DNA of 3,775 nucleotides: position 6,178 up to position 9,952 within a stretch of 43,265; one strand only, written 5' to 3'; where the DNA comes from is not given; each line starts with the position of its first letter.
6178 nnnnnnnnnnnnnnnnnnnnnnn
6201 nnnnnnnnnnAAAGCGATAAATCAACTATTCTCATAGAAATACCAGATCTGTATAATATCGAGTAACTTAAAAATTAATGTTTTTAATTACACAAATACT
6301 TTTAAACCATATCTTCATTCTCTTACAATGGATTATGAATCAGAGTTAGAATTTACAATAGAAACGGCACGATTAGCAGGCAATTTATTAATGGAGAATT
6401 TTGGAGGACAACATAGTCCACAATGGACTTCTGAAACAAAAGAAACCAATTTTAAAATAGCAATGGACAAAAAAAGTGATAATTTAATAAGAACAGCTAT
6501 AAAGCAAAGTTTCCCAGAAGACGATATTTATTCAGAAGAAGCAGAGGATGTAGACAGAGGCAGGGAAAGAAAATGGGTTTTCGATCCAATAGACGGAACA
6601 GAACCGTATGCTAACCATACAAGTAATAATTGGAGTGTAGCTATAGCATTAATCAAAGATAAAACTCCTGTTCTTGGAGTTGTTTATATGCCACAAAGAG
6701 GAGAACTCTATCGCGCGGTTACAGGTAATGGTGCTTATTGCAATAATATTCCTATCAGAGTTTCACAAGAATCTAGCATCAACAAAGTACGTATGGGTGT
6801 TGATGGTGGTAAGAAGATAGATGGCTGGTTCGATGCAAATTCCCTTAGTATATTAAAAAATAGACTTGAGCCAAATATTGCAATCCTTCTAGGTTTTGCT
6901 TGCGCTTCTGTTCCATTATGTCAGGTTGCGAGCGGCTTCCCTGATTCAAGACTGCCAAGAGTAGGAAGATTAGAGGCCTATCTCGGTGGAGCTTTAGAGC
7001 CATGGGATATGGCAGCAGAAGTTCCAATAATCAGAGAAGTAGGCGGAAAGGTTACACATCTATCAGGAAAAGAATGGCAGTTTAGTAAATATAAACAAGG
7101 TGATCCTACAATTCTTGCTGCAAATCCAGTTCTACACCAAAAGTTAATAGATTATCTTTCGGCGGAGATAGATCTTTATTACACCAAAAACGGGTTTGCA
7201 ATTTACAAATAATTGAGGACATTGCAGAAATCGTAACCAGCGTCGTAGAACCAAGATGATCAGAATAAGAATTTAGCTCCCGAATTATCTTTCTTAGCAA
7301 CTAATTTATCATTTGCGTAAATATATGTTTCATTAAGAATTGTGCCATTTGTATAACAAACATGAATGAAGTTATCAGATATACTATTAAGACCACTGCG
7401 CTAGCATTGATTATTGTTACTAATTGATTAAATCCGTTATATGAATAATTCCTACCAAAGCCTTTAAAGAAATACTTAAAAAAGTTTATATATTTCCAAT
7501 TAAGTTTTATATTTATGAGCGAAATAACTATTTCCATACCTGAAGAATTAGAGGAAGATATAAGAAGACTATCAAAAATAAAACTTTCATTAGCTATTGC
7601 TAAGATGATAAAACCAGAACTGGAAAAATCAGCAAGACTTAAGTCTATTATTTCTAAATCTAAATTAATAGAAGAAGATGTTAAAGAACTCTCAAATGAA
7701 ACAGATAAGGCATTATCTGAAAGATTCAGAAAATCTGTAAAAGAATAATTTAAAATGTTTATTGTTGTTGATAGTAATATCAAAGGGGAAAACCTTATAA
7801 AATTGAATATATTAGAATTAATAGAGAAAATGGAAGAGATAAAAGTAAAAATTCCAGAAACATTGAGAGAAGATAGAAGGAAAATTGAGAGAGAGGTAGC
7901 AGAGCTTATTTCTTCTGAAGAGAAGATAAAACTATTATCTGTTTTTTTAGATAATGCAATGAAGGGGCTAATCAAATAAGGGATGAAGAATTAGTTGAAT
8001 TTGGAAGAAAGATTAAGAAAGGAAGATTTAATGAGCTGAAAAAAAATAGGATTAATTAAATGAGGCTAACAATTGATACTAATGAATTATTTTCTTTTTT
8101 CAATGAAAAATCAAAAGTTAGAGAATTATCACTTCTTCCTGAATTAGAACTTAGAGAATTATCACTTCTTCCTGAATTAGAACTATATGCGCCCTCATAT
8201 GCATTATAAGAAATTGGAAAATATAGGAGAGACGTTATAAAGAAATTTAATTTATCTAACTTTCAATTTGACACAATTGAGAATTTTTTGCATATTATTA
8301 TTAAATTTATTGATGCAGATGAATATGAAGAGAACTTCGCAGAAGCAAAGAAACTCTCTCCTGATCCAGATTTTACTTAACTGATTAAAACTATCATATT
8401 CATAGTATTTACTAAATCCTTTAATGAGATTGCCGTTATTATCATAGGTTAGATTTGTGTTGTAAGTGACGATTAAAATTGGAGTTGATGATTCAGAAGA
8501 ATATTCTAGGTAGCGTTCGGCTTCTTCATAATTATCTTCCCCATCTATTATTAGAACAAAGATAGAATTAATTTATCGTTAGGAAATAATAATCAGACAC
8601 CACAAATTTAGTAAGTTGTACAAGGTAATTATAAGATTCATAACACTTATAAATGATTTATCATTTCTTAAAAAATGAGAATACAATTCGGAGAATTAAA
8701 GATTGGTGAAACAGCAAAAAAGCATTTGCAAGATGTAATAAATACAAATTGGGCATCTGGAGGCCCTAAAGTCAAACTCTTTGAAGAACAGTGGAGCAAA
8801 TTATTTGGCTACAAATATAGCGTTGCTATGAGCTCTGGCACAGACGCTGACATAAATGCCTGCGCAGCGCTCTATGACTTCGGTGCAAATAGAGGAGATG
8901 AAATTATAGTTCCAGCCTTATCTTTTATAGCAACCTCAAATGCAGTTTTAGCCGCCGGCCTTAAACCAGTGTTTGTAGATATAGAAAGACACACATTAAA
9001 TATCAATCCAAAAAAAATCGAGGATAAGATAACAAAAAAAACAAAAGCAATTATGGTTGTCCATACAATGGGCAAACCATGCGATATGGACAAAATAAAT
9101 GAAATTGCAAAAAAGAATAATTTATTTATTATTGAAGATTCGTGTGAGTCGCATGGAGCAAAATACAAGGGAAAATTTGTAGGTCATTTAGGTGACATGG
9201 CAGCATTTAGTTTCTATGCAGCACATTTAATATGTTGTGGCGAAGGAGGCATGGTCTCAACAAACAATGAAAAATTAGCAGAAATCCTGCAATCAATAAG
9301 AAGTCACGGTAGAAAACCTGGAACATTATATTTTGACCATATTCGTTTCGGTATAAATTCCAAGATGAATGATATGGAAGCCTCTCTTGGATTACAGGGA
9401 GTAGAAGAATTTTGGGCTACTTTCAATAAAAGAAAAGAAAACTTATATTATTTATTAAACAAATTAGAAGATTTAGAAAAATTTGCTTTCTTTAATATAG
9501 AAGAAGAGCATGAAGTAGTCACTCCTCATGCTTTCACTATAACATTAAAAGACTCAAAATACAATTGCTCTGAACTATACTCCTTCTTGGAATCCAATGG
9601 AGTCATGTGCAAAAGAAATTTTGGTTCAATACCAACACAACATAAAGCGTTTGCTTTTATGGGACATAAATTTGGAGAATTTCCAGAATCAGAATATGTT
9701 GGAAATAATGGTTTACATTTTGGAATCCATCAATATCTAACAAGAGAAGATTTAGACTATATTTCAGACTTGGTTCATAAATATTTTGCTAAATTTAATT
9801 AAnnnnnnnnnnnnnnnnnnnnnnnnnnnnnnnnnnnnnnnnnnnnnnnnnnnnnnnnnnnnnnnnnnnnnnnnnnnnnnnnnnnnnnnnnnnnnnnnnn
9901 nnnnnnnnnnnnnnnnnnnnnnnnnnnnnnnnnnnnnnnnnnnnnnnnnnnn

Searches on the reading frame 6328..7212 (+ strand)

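Call 6: search_protein_families(library=pfam, proteins=[window:6328-7212:+], max_evalue=0.001)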
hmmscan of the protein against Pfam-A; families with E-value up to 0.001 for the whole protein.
window:6328-7212:+ (294 aa): 1 family
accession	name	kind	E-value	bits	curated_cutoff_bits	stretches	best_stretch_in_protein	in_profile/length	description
PF00459.30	Inositol_P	-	1.2e-43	150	27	1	3-278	2-267/271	Inositol monophosphatase family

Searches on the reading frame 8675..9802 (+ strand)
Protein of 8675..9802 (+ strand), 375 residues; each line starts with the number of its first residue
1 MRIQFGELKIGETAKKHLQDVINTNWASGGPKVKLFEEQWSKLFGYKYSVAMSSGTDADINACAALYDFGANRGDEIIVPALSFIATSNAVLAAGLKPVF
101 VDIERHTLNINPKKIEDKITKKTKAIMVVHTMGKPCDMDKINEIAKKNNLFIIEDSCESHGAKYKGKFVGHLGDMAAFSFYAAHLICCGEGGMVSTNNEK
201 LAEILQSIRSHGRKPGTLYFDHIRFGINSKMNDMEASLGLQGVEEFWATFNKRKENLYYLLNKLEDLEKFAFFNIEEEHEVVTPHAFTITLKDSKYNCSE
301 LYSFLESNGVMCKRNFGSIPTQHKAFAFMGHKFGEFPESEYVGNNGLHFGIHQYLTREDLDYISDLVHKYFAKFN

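Call 6: search_protein_families(library=pfam, proteins=[window:8675-9802:+], max_evalue=0.001)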
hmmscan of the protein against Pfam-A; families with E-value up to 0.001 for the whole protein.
window:8675-9802:+ (375 aa): 6 families
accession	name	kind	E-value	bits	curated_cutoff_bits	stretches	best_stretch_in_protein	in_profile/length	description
PF01041.23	DegT_DnrJ_EryC1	-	2.6e-98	330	19.8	1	10-366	3-358/360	DegT/DnrJ/EryC1/StrS aminotransferase family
PF00155.27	Aminotran_1_2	-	1.5e-08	34.6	19.7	1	33-155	44-185/361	Aminotransferase class I and II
PF01053.26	Cys_Met_Meta_PP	-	4e-07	29.4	27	1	28-157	49-175/381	Cys/Met metabolism PLP-dependent enzyme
PF01212.27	Beta_elim_lyase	-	1.3e-05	25.1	27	1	30-157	31-170/288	Beta-eliminating lyase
PF05889.19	SepSecS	-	1.6e-05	24.2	21.1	0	71-146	98-179/389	O-phosphoseryl-tRNA(Sec) selenium transferase, SepSecS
PF00266.25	Aminotran_5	-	2.6e-05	23.8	21.5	0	49-159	63-179/371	Aminotransferase class-V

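Call 62: search_protein_families(library=ncbifam, proteins=[window:8675-9802:+], max_evalue=1e-10)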
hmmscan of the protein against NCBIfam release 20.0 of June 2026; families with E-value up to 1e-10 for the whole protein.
window:8675-9802:+ (375 aa): 7 families
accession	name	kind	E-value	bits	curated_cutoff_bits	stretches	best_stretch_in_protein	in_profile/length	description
NF011936.0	PRK15407.1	equivalog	1.8e-70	237.8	423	2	17-214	51-253/440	lipopolysaccharide biosynthesis protein RfbH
TIGR03588.1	PseC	equivalog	4.7e-67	226.5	423.5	1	3-370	2-379/380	UDP-4-amino-4,6-dideoxy-N-acetyl-beta-L-altrosamine transaminase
TIGR04181.1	NHT_00031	hypoth_equivalog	2.3e-64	217.5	420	1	9-322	7-332/359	LegC family aminotransferase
NF008687.0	PRK11706.1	equivalog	2.4e-53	181.3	375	1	3-371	2-374/375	dTDP-4-amino-4,6-dideoxygalactose transaminase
NF008658.2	PRK11658.1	equivalog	1.5e-49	168.6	631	1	5-227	7-234/379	UDP-4-amino-4-deoxy-L-arabinose aminotransferase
TIGR04427.1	PLP_DesI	equivalog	3e-47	161.6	650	1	16-368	36-380/390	dTDP-4-dehydro-6-deoxyglucose aminotransferase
TIGR02379.1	ECA_wecE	subfamily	1.4e-42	145.8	434.85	1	16-338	15-338/376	dTDP-4-amino-4,6-dideoxy-D-glucose transaminase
